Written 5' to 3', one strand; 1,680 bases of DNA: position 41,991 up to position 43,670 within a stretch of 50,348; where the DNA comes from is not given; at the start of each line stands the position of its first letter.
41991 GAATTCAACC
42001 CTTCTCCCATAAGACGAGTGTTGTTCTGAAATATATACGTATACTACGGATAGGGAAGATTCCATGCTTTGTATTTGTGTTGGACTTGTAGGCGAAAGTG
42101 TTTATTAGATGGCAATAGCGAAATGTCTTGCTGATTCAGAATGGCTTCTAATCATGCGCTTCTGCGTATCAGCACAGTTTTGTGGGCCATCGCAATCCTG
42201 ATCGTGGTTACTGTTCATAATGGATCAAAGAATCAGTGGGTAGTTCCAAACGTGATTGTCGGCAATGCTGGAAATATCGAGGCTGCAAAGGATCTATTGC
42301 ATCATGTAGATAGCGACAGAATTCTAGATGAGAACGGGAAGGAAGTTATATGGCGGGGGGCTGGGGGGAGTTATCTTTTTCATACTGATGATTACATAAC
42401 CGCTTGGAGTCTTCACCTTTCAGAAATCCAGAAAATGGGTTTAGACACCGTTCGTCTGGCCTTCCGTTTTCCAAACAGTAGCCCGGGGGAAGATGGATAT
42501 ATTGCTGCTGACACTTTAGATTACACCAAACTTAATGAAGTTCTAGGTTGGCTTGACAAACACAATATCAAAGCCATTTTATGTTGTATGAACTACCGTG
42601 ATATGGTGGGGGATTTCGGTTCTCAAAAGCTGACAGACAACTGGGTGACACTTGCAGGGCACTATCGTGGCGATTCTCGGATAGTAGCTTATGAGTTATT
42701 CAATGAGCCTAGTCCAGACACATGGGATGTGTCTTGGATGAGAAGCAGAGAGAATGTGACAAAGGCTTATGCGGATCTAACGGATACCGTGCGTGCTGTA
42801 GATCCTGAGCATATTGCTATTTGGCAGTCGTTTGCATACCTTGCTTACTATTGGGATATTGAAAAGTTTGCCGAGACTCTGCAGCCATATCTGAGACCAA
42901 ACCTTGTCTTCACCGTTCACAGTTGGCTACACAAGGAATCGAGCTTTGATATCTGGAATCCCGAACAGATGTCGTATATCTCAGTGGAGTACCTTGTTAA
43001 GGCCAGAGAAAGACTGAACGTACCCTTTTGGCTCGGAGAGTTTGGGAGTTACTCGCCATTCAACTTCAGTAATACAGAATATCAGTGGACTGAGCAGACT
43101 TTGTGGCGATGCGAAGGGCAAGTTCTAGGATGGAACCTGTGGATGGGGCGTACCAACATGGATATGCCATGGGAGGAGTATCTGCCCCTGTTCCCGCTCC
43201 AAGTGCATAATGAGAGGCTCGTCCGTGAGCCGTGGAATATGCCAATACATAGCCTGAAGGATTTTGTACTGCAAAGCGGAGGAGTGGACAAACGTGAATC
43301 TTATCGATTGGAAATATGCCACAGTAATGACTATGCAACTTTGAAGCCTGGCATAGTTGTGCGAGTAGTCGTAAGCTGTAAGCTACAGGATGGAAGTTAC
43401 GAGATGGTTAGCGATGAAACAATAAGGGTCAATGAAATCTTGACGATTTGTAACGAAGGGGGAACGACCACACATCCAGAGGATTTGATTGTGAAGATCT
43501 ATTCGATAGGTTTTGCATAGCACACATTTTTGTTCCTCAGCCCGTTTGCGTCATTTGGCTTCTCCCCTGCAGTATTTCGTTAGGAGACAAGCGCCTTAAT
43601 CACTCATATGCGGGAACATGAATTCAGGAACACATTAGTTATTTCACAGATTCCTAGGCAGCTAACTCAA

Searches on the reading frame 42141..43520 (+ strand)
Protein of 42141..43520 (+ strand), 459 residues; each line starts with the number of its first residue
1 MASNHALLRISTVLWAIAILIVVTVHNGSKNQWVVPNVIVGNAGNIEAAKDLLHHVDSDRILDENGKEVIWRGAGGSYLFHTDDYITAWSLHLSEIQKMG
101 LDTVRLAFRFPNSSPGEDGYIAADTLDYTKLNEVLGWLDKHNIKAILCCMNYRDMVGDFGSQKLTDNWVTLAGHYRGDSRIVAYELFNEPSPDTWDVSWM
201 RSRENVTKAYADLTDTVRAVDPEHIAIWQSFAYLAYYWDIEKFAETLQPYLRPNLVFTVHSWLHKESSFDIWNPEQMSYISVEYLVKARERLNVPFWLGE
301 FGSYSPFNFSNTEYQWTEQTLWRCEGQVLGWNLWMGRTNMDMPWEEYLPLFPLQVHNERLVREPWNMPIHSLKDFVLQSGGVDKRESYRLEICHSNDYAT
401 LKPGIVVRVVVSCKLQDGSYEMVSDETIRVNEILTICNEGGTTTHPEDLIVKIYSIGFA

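Call 13: search_protein_families(library=pfam, proteins=[window:42141-43520:+], max_evalue=0.001)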
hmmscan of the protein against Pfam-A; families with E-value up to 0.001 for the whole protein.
window:42141-43520:+ (459 aa): 1 family
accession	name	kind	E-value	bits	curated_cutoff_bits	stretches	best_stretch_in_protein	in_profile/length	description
PF00150.24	Cellulase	-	7.3e-20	72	23.5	1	62-334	1-269/272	Cellulase (glycosyl hydrolase family 5)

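Call 14: find_encoding_contigs(protein=window:42141-43520:+, flank=10000, max_places=6)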
Protein window:42141-43520:+ (459 aa): no gene with exactly this product is on record in the collection.
